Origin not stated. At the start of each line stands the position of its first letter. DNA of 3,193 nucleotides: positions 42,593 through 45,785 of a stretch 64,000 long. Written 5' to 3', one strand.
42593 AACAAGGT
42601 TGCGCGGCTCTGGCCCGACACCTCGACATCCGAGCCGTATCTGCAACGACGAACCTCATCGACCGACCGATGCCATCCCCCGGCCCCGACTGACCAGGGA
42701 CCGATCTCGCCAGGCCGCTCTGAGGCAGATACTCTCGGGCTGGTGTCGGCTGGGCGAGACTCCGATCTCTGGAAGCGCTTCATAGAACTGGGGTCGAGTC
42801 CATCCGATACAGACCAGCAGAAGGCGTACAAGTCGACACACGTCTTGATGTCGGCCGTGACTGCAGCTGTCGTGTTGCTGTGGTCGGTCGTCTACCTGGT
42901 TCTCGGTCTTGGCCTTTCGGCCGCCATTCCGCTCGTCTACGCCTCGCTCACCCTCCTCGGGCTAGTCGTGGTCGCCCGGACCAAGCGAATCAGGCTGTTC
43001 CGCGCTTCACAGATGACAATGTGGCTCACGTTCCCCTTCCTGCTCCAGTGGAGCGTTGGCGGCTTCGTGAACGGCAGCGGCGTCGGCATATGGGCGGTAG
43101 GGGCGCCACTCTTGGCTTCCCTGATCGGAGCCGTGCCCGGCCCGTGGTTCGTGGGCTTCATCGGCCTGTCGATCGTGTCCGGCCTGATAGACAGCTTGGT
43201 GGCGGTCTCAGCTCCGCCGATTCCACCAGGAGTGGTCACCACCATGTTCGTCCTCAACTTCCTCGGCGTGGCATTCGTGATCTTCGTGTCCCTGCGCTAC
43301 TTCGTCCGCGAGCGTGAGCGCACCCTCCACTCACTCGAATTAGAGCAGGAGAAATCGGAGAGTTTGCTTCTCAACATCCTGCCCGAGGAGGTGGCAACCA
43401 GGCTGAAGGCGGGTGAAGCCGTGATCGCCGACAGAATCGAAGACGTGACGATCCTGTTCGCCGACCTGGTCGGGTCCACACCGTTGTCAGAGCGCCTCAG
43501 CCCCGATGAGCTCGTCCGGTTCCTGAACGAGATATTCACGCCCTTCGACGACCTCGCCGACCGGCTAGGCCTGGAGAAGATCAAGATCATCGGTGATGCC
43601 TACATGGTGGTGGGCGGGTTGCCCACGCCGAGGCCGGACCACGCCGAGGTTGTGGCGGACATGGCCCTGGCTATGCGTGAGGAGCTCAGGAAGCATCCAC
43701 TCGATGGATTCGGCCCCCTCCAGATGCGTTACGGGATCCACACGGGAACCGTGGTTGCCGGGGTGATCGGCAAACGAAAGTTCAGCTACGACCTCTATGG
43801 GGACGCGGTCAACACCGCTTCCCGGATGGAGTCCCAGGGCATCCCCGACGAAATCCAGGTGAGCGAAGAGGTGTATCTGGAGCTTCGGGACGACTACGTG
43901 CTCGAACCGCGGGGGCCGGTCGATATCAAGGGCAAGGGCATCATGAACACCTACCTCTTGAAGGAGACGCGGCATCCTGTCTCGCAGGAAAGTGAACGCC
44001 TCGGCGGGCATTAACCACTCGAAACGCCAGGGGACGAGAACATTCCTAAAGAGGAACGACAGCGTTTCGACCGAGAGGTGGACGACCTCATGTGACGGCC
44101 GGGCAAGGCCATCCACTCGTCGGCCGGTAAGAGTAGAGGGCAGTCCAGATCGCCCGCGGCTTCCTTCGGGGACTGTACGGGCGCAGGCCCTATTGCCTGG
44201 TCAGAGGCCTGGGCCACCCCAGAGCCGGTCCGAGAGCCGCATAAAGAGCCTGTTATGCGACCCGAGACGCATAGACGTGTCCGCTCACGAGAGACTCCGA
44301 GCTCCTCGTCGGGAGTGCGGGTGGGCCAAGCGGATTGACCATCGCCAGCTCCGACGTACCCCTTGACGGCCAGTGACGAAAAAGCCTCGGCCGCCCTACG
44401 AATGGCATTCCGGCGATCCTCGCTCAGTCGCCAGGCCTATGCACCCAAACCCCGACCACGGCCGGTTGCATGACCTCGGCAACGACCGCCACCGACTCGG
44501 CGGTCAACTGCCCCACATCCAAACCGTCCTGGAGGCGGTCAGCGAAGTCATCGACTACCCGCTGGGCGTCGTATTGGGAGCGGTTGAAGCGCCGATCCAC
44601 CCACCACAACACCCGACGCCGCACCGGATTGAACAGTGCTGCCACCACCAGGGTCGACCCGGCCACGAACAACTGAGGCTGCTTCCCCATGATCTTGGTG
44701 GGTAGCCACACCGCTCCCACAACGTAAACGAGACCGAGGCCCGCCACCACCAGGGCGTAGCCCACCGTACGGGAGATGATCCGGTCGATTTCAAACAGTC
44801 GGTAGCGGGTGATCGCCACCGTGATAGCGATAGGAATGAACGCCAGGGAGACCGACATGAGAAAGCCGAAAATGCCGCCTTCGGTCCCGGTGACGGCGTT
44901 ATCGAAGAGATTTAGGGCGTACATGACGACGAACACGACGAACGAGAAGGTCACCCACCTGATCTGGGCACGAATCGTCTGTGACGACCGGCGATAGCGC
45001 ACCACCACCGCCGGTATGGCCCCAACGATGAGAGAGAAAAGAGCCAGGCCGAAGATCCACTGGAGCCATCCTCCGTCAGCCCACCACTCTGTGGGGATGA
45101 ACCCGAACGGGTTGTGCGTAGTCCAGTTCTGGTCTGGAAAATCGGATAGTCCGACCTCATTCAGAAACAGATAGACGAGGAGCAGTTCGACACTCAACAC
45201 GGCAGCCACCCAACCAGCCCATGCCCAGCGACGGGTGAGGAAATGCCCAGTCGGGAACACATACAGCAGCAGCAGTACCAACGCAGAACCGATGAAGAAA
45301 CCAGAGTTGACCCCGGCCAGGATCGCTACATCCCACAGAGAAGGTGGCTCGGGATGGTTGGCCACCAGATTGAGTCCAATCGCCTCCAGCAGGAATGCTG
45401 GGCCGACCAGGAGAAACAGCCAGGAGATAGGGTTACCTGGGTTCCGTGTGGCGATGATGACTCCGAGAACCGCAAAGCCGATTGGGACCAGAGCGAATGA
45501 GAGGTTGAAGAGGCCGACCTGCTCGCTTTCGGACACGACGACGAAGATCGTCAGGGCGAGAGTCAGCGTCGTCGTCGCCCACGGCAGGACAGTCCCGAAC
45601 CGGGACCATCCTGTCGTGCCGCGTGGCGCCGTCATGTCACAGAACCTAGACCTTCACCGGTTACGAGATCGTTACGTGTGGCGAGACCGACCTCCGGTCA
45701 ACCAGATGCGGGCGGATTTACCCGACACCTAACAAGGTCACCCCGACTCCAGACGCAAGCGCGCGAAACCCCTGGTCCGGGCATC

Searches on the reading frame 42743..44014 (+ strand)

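Call 7: search_protein_families(library=pfam, proteins=[window:42743-44014:+], max_evalue=0.001)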
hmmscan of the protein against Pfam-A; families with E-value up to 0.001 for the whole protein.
window:42743-44014:+ (423 aa): 1 family
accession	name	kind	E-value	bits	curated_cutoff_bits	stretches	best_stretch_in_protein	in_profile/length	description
PF00211.25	Guanylate_cyc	-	5.4e-60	202.6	21.9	1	229-407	3-182/183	Adenylate and Guanylate cyclase catalytic domain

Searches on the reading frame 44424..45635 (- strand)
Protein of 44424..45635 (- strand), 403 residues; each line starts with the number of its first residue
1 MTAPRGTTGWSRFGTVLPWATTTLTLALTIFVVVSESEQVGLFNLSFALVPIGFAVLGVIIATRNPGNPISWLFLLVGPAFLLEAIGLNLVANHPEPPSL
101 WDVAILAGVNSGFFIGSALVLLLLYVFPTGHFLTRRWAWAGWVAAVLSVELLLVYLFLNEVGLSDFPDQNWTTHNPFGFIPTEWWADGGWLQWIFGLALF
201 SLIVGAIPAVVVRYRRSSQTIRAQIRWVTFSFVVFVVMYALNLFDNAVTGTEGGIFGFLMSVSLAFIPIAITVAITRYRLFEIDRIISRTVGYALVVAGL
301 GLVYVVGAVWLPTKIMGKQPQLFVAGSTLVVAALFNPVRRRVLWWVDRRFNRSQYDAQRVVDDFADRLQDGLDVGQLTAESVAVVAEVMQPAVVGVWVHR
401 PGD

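Call 7: search_protein_families(library=pfam, proteins=[window:44424-45635:-], max_evalue=0.001)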
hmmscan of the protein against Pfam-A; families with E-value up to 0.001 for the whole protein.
window:44424-45635:- (403 aa): 1 family
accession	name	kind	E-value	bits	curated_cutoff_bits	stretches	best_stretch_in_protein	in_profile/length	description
PF16927.11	HisKA_7TM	-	8.9e-05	22.9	28.6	1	75-283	31-222/224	N-terminal 7TM region of histidine kinase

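Call 92: find_homologous_proteins(query=window:44424-45635:-, max_evalue=1e-30)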
Query window:44424-45635:- (403 aa): 2923 proteins with E <= 1e-30 among 8000 candidates; the best 120 are listed.
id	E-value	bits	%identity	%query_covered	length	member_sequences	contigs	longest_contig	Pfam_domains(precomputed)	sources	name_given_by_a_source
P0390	1.3e-261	886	100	100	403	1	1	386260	-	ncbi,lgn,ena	-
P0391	1.6e-202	691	84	95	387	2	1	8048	-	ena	-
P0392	1.9e-199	681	80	98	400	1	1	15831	-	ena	-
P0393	6.1e-177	607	86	85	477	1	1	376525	-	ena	-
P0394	1.4e-130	454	59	88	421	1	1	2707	-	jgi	jgi:hypothetical protein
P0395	1.0e-128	448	59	88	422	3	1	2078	-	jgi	jgi:hypothetical protein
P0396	1.1e-128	448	54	98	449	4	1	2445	-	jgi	-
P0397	1.8e-128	447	57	95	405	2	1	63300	-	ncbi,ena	-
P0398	6.1e-128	445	54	98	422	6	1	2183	-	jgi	jgi:hypothetical protein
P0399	3.0e-127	443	52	97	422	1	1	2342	-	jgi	jgi:hypothetical protein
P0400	8.2e-125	435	56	90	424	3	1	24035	-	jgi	jgi:hypothetical protein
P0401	1.1e-124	435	53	96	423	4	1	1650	-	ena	-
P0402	1.9e-124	434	53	96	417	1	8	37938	-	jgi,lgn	jgi:hypothetical protein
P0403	3.8e-124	433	52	98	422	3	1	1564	-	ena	-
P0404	4.4e-124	433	55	94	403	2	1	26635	-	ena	-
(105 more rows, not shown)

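Call 93: find_encoding_contigs(protein=P0392, flank=9000, max_places=2)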
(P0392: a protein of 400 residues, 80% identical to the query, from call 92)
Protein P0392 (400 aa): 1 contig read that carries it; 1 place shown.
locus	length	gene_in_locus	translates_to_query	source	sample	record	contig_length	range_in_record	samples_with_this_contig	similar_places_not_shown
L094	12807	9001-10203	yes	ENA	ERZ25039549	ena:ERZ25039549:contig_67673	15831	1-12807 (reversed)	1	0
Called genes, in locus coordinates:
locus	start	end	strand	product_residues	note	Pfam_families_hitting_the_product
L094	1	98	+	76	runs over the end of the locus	-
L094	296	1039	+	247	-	-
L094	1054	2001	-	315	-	-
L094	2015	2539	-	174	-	PF04542:Sigma70_r2, PF08281:Sigma70_r4_2, PF04545:Sigma70_r4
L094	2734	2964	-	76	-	-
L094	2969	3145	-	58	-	-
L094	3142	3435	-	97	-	-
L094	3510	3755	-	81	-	-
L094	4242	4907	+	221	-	-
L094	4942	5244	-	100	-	-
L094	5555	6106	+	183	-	-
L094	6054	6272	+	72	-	-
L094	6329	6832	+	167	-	PF08281:Sigma70_r4_2, PF04545:Sigma70_r4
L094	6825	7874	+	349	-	-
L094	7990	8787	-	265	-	-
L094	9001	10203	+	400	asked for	-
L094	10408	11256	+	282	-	PF00248:Aldo_ket_red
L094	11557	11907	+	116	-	-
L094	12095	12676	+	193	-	-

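Call 94: find_encoding_contigs(protein=P0391, flank=8000, max_places=2)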
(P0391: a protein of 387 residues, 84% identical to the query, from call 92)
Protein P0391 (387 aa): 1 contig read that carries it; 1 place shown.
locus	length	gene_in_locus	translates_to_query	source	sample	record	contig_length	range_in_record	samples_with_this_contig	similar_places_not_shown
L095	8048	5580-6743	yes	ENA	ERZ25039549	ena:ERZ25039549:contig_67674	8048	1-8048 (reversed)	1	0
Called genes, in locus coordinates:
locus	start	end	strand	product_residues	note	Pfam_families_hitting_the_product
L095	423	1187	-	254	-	-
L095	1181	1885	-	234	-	PF13384:HTH_23, PF13518:HTH_28 (weak), PF13551:HTH_29, PF13565:HTH_32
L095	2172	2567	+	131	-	-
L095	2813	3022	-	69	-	-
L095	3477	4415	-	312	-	PF12146:Hydrolase_4, PF00561:Abhydrolase_1, PF12697:Abhydrolase_6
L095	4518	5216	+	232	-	PF01638:HxlR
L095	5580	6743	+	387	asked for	-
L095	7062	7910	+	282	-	PF00248:Aldo_ket_red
